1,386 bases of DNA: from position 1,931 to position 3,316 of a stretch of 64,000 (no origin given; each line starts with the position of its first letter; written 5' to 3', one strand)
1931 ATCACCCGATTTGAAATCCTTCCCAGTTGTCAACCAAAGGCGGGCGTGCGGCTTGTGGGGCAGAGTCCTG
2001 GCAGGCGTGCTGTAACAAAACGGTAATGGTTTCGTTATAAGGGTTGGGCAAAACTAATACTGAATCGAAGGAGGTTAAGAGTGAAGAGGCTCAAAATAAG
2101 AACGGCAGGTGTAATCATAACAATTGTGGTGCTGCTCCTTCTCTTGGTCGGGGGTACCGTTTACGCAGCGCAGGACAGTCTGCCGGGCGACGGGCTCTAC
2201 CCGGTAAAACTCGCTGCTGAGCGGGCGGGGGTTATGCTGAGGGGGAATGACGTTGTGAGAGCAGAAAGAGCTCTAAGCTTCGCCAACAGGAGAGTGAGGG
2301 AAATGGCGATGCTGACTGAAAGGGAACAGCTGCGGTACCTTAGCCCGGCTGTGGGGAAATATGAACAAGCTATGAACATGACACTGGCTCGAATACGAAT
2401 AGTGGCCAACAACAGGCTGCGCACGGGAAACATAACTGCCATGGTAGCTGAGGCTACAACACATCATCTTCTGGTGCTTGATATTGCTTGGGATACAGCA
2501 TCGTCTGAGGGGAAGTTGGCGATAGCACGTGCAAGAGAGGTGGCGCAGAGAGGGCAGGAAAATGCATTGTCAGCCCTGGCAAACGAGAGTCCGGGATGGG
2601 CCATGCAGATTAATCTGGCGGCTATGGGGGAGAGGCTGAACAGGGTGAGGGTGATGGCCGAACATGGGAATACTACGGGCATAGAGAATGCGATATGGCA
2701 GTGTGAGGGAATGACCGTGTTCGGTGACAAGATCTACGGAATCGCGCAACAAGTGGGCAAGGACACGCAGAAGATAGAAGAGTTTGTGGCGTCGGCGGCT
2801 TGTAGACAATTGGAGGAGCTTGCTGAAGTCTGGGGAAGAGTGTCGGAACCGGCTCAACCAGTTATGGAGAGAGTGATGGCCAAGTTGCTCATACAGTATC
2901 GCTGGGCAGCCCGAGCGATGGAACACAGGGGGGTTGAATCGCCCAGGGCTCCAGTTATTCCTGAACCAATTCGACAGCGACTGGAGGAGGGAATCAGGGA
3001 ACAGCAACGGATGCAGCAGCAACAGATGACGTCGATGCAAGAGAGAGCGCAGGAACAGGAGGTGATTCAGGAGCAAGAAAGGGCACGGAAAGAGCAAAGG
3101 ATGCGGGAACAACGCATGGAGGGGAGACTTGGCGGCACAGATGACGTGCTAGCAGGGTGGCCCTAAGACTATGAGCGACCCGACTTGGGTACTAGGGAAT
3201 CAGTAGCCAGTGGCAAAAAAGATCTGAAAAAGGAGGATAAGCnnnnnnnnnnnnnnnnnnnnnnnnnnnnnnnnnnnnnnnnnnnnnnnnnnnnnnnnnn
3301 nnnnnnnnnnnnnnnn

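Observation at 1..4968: Surface-protein cluster: GLUG-repeat lipoprotein between two DUF5667 paralogs, followed by a DUF4382 lipoprotein and a transglutaminase-like protease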

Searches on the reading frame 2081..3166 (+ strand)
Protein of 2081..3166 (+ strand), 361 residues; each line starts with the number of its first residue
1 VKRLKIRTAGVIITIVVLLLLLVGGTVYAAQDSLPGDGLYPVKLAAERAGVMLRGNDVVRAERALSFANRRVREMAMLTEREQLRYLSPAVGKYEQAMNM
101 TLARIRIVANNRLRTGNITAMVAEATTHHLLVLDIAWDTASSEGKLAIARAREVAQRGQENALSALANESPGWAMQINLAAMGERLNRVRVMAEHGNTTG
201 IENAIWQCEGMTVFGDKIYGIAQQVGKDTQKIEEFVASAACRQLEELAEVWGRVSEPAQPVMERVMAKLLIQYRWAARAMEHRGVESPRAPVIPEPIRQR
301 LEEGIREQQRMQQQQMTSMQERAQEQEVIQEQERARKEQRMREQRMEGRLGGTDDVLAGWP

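Call 3: search_protein_families(library=pfam, proteins=[window:2081-3166:+], max_evalue=0.1)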
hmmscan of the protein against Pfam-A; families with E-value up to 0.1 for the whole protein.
window:2081-3166:+ (361 aa): 1 family
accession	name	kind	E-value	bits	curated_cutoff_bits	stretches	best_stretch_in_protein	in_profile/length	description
PF18915.5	DUF5667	-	9.8e-12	45.6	27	1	33-116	2-86/99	Domain of unknown function (DUF5667)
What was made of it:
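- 2081..3166 (+): g3: DUF5667 paralogue without the cytoplasmic domain. It has a signal peptide or anchor with a VYA|AQ site, a helical-repeat ectodomain and a long Q/E/R tail. It is fast-evolving. Pfam DUF5667 45.6 bits (call 3).
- Checked: g3, 2081-3166: DUF5667, 45.6 bits against a cutoff of 27 (call 3).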

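Call 4: search_protein_families(library=ncbifam, proteins=[window:2081-3166:+], max_evalue=0.1)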
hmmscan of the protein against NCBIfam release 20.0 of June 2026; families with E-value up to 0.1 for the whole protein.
window:2081-3166:+ (361 aa): 0 families

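Call 10: find_homologous_proteins(query=window:2081-3166:+, max_evalue=0.001)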
Query window:2081-3166:+ (361 aa): 298 proteins with E <= 0.001 among 8000 candidates; the best 120 are listed.
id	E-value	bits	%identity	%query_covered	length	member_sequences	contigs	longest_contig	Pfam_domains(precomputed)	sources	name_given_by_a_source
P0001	1.3e-226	769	100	100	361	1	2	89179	PF18915.6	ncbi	-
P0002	4.4e-95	337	44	77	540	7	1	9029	PF18915.6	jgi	-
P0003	2.1e-91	325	45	73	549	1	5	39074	PF18915.6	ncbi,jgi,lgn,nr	ncbi:MAG: hypothetical protein FJ005_08860 [Chloroflexi bacterium]|nr:hypothetical protein [Chlorofl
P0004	7.9e-91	323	56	87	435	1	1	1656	PF18915.6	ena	-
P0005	3.5e-90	321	56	87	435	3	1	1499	PF18915.6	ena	-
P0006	1.4e-89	319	56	85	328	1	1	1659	PF18915.6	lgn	-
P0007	1.7e-89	318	57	79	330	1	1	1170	PF18915.6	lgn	-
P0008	1.3e-88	316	47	71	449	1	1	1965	PF18915.6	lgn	-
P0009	1.7e-88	315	55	85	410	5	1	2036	PF18915.6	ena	-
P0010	6.0e-87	310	55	81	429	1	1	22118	PF18915.6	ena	-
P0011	6.8e-87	310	55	85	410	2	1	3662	PF18915.6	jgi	-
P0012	1.2e-85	306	54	81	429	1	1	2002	PF18915.6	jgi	-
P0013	3.6e-85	304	54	85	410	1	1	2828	PF18915.6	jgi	-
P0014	8.0e-85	303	51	83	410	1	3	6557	PF18915.6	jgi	jgi:hypothetical protein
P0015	1.5e-84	302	55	85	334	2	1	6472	PF18915.6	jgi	-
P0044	7.5e-79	283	49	89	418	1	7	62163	PF18915.6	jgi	jgi:hypothetical protein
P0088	1.2e-74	270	47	81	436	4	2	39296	PF18915.6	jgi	jgi:hypothetical protein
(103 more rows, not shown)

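Call 11: find_encoding_contigs(protein=P0003, flank=8000, max_places=3)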
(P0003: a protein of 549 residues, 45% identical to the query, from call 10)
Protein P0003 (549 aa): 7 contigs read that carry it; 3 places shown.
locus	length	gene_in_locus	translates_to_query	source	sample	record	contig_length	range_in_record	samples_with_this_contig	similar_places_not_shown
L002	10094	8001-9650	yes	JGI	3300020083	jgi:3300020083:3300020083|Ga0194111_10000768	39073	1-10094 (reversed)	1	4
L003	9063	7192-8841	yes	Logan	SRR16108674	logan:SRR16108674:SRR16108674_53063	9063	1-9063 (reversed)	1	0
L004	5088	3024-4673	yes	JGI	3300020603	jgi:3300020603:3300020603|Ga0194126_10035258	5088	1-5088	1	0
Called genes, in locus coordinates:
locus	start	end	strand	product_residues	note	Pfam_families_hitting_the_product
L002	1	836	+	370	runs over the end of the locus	PF13237:Fer4_10 (weak), PF14697:Fer4_21 (weak), PF04422:FrhB_FdhB_N, PF04432:FrhB_FdhB_C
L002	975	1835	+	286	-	PF01210:NAD_Gly3P_dh_N (weak), PF02737:3HCDH_N, PF03446:NAD_binding_2 (faint), PF00725:3HCDH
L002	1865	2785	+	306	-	PF05853:BKACE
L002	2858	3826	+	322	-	-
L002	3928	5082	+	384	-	PF00108:Thiolase_N, PF22691:Thiolase_C_1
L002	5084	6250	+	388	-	PF00108:Thiolase_N, PF22691:Thiolase_C_1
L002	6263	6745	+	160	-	PF12172:zf-ChsH2 (weak), PF01796:OB_ChsH2_C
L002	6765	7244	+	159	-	PF12172:zf-ChsH2 (weak), PF01796:OB_ChsH2_C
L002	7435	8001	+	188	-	PF04542:Sigma70_r2, PF08281:Sigma70_r4_2, PF04545:Sigma70_r4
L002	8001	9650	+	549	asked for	PF18915:DUF5667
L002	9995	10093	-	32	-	?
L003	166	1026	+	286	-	PF01210:NAD_Gly3P_dh_N (weak), PF02737:3HCDH_N, PF03446:NAD_binding_2 (faint), PF00725:3HCDH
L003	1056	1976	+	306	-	PF05853:BKACE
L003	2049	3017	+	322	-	-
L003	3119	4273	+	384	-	PF00108:Thiolase_N, PF22691:Thiolase_C_1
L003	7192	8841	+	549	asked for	PF18915:DUF5667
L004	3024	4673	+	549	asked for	PF18915:DUF5667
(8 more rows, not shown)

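Call 12: find_encoding_contigs(protein=P0044, flank=8000, max_places=3)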
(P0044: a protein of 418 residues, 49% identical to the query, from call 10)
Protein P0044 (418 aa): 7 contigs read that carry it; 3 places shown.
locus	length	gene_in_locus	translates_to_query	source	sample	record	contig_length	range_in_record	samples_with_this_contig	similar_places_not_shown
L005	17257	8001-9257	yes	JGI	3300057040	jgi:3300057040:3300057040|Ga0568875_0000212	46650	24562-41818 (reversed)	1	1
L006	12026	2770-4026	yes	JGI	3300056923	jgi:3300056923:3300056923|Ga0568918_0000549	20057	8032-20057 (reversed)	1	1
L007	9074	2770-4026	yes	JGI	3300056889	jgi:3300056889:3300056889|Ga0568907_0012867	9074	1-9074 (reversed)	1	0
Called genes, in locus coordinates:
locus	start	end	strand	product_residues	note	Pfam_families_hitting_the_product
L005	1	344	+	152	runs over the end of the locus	-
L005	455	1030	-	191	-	PF01556:DnaJ_C, PF00085:Thioredoxin, PF13098:Thioredoxin_2 (weak)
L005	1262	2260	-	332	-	PF06144:DNA_pol3_delta, PF21694:DNA_pol3_delta_C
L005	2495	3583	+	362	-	PF01926:MMR_HSR1, PF02421:FeoB_N (faint), PF06071:YchF-GTPase_C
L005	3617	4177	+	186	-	PF01661:Macro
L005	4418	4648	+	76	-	-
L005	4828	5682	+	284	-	PF02645:DegV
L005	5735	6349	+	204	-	PF02660:G3P_acyltransf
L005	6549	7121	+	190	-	PF04542:Sigma70_r2, PF08281:Sigma70_r4_2, PF04545:Sigma70_r4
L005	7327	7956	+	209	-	PF18915:DUF5667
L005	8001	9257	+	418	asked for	PF18915:DUF5667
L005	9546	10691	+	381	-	PF07581:Glug (faint)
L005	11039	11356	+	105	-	-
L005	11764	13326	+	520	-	PF00501:AMP-binding, PF13193:AMP-binding_C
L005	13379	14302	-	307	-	PF17284:Spermine_synt_N, PF01564:Spermine_synth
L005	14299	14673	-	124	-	PF02675:AdoMet_dc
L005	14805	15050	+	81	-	PF09413:DUF2007 (weak)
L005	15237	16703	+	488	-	PF01336:tRNA_anti-codon, PF00152:tRNA-synt_2, PF01409:tRNA-synt_2d (faint)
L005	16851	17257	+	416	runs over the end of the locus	PF02403:Seryl_tRNA_N, PF00587:tRNA-synt_2b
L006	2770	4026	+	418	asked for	PF18915:DUF5667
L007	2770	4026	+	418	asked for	PF18915:DUF5667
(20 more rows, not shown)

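Call 13: find_encoding_contigs(protein=P0088, flank=8000, max_places=3)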
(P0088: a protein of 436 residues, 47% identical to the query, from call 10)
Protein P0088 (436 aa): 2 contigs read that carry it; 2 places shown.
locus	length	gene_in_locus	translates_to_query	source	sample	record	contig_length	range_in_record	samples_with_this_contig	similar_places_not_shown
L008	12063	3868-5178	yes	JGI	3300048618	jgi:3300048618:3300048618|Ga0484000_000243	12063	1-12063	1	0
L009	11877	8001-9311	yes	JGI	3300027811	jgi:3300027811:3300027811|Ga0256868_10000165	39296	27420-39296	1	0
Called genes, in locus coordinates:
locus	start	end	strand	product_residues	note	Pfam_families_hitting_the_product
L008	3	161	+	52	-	?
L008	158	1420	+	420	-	PF18915:DUF5667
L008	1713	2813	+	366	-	PF07581:Glug (faint)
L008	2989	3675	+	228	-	PF18915:DUF5667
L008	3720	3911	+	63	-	-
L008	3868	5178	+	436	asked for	PF18915:DUF5667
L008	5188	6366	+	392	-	PF14321:DUF4382, PF20243:MbnP (faint), PF14321:DUF4382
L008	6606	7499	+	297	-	PF14321:DUF4382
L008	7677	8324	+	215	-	PF01841:Transglut_core, PF06035:Peptidase_C93, PF04473:DUF553, PF24656:CEPT76_peptidase (weak)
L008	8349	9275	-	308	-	PF17284:Spermine_synt_N, PF01564:Spermine_synth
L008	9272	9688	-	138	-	PF02675:AdoMet_dc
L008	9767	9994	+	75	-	PF09413:DUF2007 (weak)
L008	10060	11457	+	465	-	PF01336:tRNA_anti-codon, PF00152:tRNA-synt_2, PF01409:tRNA-synt_2d (faint)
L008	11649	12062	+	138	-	?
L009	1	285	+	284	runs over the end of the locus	PF02645:DegV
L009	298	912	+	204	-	PF02660:G3P_acyltransf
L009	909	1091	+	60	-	-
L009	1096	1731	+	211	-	PF02660:G3P_acyltransf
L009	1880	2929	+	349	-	PF12837:Fer4_6 (faint), PF12838:Fer4_7 (weak), PF13187:Fer4_9 (weak), PF13237:Fer4_10 (weak), PF14697:Fer4_21, PF00037:Fer4 (weak), PF12797:Fer4_2 (weak)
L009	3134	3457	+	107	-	PF10601:zf-LITAF-like (faint)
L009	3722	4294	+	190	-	PF04542:Sigma70_r2, PF04545:Sigma70_r4, PF08281:Sigma70_r4_2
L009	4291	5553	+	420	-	PF18915:DUF5667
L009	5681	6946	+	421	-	PF07581:Glug (faint)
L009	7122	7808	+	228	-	PF18915:DUF5667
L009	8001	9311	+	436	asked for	PF18915:DUF5667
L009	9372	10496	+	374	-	PF14321:DUF4382, PF20243:MbnP (faint), PF14321:DUF4382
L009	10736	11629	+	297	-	PF14321:DUF4382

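Call 21: search_protein_families(library=pfam, proteins=[L009:3722-4294:+, L009:4291-5553:+, L009:7122-7808:+, L009:8001-9311:+, L005:11039-11356:+, L002:8001-9650:+, L009:4291-4620:+], max_evalue=1)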
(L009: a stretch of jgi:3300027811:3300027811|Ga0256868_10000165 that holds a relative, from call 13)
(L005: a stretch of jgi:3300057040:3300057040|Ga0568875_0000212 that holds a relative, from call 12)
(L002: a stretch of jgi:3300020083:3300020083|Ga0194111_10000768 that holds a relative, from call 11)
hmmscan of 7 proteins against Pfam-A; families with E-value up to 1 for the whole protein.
L009:3722-4294:+ (190 aa): 5 families
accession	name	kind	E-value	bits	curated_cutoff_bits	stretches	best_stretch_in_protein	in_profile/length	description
PF04542.20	Sigma70_r2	-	2.4e-19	69.3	24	1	31-98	1-69/71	Sigma-70 region 2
PF08281.18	Sigma70_r4_2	-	6.7e-13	48.5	25.7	1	127-179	2-54/54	Sigma-70, region 4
PF04545.22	Sigma70_r4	-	1.3e-11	44.2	24.1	1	133-180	2-49/50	Sigma-70, region 4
PF07638.17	Sigma70_ECF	-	0.023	15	21.1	1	16-181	7-181/185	ECF sigma factor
PF22233.2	PhyR_sigma-like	-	0.057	13.7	27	1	145-177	13-45/50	Response regulator PhyR, sigma-like domain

L009:4291-5553:+ (420 aa): 4 families
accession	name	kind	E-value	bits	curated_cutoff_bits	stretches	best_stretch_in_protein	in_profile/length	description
PF18915.5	DUF5667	-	7.9e-16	58.7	27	1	124-233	2-98/99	Domain of unknown function (DUF5667)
PF05003.17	DUF668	-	0.11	13.4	24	1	318-396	15-79/89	Protein of unknown function (DUF668)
PF08306.17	Glyco_hydro_98M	-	0.29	10.8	23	1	49-117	45-113/326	Glycosyl hydrolase family 98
PF01006.25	HCV_NS4a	-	0.96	9.6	27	1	99-121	5-27/55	Hepatitis C virus non-structural protein NS4a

L009:7122-7808:+ (228 aa): 3 families
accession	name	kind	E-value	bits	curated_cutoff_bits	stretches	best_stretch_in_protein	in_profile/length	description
PF18915.5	DUF5667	-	7.6e-12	46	27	1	56-167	2-99/99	Domain of unknown function (DUF5667)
PF18824.6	LPD11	-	0.021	15.3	27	1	144-185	28-67/69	Large polyvalent protein-associated domain 11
PF00515.34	TPR_1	-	0.059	13.7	27.8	1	178-191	19-32/34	Tetratricopeptide repeat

L009:8001-9311:+ (436 aa): 8 families
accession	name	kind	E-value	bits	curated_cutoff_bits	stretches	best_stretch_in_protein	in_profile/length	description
PF18915.5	DUF5667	-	2.5e-15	57.1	27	1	136-246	2-99/99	Domain of unknown function (DUF5667)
PF20271.3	CATASP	-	0.054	13.8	29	1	357-411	35-84/86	CATRA-Associated Small Protein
PF07862.16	Nif11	-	0.087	13.6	23.8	1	295-334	12-47/48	Nif11 domain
PF03321.19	GH3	-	0.1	12.2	23.6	1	196-320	125-245/304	GH3 family N-terminal domain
PF08385.17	DHC_N1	-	0.18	10.9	28.3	1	226-349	152-279/562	Dynein heavy chain, N-terminal region 1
PF12746.13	GNAT_acetyltran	-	0.24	11.5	26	0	197-233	178-214/243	GNAT acetyltransferase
PF10360.14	DUF2433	-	0.27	11.8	27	0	331-367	37-73/124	Protein of unknown function (DUF2433)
PF03280.19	Lipase_chap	-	0.54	10.6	25.7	0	261-386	7-119/192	Proteobacterial lipase chaperone protein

L005:11039-11356:+ (105 aa): 17 families
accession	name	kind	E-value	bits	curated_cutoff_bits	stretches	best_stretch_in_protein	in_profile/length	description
PF06168.16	DUF981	-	0.011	16.2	29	1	4-58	67-121/186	Protein of unknown function (DUF981)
PF19626.4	DUF6131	-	0.03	15.1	25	1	15-55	2-42/59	Family of unknown function (DUF6131)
PF25592.1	DUF7937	-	0.03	13.6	31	1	9-64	175-229/402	Domain of unknown function (DUF7937)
PF01988.24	VIT1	-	0.043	14.1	28.1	1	10-62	139-190/214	VIT family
PF13346.12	ABC2_membrane_5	-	0.087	12.8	25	1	8-54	87-133/205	ABC-2 family transporter protein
PF11023.14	DUF2614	-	0.14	12.7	21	1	12-79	14-83/111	Zinc-ribbon containing domain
PF13687.11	DUF4153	-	0.16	11.5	27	1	1-54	284-337/373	Domain of unknown function (DUF4153)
PF13630.11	SdpI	-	0.2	12.3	28.2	1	13-54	32-69/71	SdpI/YfhL protein family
PF00335.26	Tetraspanin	-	0.2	11.7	32.1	1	8-56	6-65/225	Tetraspanin family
PF11239.13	DUF3040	-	0.22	12.2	24.7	1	5-51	43-82/84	Protein of unknown function (DUF3040)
PF10601.15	zf-LITAF-like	-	0.25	12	23.8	1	64-85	4-25/70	LITAF-like zinc ribbon domain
PF12666.12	PrgI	-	0.28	12.2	27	1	12-67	22-72/91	PrgI family protein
PF20990.2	DUF2207_C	-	0.39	10.8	33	1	4-59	135-185/247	Predicted membrane protein (DUF2207) C-terminal domain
PF02656.20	DUF202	-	0.5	11.3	23.4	1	10-61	9-60/68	Domain of unknown function (DUF202)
PF13567.11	DUF4131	-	0.55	10.3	31.6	1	12-59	6-49/165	Domain of unknown function (DUF4131)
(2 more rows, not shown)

L002:8001-9650:+ (549 aa): 13 families
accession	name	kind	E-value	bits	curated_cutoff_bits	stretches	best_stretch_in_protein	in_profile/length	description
PF18915.5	DUF5667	-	4.3e-22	78.8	27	3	125-235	2-99/99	Domain of unknown function (DUF5667)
PF13740.12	ACT_6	-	0.003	17.9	23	1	250-299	14-64/76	ACT domain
PF02978.25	SRP_SPB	-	0.0074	17.1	27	0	389-446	34-85/91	Signal peptide binding domain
PF22454.1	PQQ_syn_pqqF_N_2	-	0.013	16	27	1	144-190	65-111/147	PQQ synthase PqqF, N-terminal lobe domain 2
PF18824.6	LPD11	-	0.063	13.8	27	0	325-352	27-54/69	Large polyvalent protein-associated domain 11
PF10938.13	YfdX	-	0.082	13.3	26.6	0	368-419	93-144/149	YfdX protein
PF12220.14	U1snRNP70_N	-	0.089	13.8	23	1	352-415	25-88/92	U1 small nuclear ribonucleoprotein of 70kDa MW N terminal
PF24430.1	DUF7553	-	0.12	13.3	27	0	176-245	10-77/85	Family of unknown function (DUF7553)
PF10158.14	LOH1CR12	-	0.15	12.5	24.7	0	387-441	60-113/131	Tumour suppressor protein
PF13907.11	CHD1-like_C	-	0.22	12.4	28.3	0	381-431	11-61/96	Chromodomain-helicase-DNA-binding protein 1-like, C-terminal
PF10360.14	DUF2433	-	0.36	11.4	27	0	323-359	38-74/124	Protein of unknown function (DUF2433)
PF01895.24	PhoU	-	0.43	11.4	23.5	0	273-322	7-59/89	PhoU domain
PF20092.4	DUF6483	-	0.57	11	24.1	0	266-309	55-95/119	Family of unknown function (DUF6483)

L009:4291-4620:+ (110 aa): 0 families

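Call 23: search_solved_structures(query=L009:8001-9311:+, max_evalue=1)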
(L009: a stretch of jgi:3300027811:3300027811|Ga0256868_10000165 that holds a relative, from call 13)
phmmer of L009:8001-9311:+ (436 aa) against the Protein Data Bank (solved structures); distinct sequences matched with E-value up to 1: 3.
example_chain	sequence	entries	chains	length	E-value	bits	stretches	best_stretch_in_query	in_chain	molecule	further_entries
4c7d_A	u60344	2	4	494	0.62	12.1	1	286-351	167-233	BETA-N-ACETYLHEXOSAMINIDASE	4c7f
4c7g_A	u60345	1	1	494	0.62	12.1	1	286-351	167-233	BETA-N-ACETYLHEXOSAMINIDASE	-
3zvk_A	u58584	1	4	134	0.85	11.6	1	259-312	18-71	TOXIN OF TOXIN-ANTITOXIN SYSTEM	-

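Call 25: find_related_loci(query=A1, collection=genome_contigs, flank=10000)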
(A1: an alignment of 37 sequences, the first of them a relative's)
Query A1 (436 aa) in genome_contigs; peptide patterns used: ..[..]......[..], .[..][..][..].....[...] (x = any residue, [..] = any of these).
258 stretches matched a pattern; 123 encode a relative of the query (tblastn E <= 1e-3); the best 80 are kept; 76 distinct loci.
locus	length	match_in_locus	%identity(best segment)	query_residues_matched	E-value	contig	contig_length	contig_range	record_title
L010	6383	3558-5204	75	1-411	0e+0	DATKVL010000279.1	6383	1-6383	MAG TPA_asm: Dehalococcoidia bacterium isolate SMAG_U14132 k141_1259844, whole genome shotgun sequence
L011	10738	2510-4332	73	5-436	0e+0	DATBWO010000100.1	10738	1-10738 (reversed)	MAG TPA_asm: Dehalococcoidia bacterium isolate SMAG_U7543 k141_1793346, whole genome shotgun sequence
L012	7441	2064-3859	74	6-409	0e+0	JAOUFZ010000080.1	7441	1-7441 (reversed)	MAG: Dehalococcoidia bacterium isolate 4_1_July_SF_Bin57 4_1_July_SF_Bin57_scaffold_5393_c1, whole genome shotgun sequen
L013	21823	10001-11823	71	5-409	0e+0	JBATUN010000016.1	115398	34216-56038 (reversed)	MAG: Dehalococcoidia bacterium isolate MFD12951_ilm_asm_bin17 k127_130080, whole genome shotgun sequence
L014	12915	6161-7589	67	1-425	0e+0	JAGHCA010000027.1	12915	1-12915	MAG: Dehalococcoidia bacterium isolate AUK270 PB_MBMC_224_c_000000000092, whole genome shotgun sequence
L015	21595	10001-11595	70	7-436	0e+0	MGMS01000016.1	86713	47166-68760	MAG: Chloroflexi bacterium RBG_13_51_36 RBG_13_scaffold_153, whole genome shotgun sequence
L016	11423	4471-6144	68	9-436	0e+0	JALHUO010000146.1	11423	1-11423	MAG: Dehalococcoidia bacterium isolate PFL52 seq_3055400, whole genome shotgun sequence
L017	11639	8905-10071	74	5-395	0e+0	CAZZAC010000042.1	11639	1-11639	MAG TPA_asm: uncultured Dehalococcoidales bacterium isolate binchicken_co196_122 genome assembly, contig: NODE_7262_leng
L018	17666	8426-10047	66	5-419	0e+0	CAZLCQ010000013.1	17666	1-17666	MAG TPA_asm: uncultured Dehalococcoidales bacterium isolate binchicken_co334_175 genome assembly, contig: NODE_5521_leng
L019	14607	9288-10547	68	5-420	4e-174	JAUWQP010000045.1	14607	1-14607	MAG: Chloroflexota bacterium isolate CSMAG_2505 CSMAG_2505_k141_312847_length_14607_cov_14.0000, whole genome shotgun se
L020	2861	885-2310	62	1-427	0e+0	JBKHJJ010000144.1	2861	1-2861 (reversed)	MAG: Dehalococcoidia bacterium isolate D4M11_38 NODE_26002_length_2861_cov_11.195296, whole genome shotgun sequence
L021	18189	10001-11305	60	5-434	2e-159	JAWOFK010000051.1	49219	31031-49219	MAG: Dehalococcoidia bacterium isolate BLK6-1.bin.245 k191_365211, whole genome shotgun sequence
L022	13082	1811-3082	61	5-425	1e-162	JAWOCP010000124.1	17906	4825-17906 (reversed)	MAG: Dehalococcoidia bacterium isolate BLK5-1.bin.32 k191_462223, whole genome shotgun sequence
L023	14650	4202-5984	59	1-428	1e-137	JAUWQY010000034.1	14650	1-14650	MAG: Dehalococcoidia bacterium isolate CSMAG_2514 CSMAG_2514_k141_219559_length_14650_cov_924.0000, whole genome shotgun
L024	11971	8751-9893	60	11-391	2e-137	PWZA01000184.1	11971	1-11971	MAG: Dehalococcoidia bacterium isolate T3Sed10_156R1 T3-Sed10-C12300, whole genome shotgun sequence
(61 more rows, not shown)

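Call 27: find_encoding_contigs(protein=P0001, flank=10000, max_places=10)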
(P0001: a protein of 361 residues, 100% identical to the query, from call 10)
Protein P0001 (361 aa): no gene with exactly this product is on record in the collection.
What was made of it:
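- On ECF sigma / anti-sigma pair: In the window itself the sigma gene would lie beyond base 1 and could not be seen (call 27).
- The sigma gene itself is not in the window, and the source contig could not be retrieved (call 27).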

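Call 37: predict_structure(alignment_id=A1)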
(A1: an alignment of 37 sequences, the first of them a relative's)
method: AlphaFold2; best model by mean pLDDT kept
length: 436 residues; sequences in the alignment: 37
mean_pLDDT: 75.4   pTM: 0.62
mean pLDDT of the five models: 75.4, 74.8, 72.9, 72.7, 70.5
residues with pLDDT >= 90: 212; 70-90: 94; 50-70: 15; < 50: 115
segments of 3 or more residues with pLDDT < 50: 1-8, 57-138, 412-436
pLDDT, mean of each block of 10 residues (from residue 1): 43 77 89 93 77 59 43 44 34 30 30 41 39 42 68 80 91 94 90 92 93 86 94 94 94 96 95 94 92 84 90 94 92 95 95 90 94 94 93 94 89 39 32 33
secondary structure, 60 per line:
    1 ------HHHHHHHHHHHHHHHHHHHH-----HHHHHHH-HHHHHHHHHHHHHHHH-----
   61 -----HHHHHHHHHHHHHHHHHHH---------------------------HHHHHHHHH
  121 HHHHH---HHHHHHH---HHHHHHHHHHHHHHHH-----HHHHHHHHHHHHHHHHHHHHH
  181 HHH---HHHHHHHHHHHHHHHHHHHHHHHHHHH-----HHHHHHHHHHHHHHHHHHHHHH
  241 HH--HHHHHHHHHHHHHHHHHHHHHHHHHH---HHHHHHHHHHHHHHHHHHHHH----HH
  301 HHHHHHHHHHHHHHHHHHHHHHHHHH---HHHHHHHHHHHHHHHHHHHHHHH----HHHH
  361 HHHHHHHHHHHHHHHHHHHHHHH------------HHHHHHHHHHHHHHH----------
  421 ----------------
elements in order: H7-26 H32-38 H40-55 H66-84 H112-125 H129-135 H139-154 H160-183 H187-213 H219-242 H245-270 H274-294 H299-326 H330-352 H357-383 H396-410
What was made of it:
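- AF2 confidence for it is only moderate (call 37).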
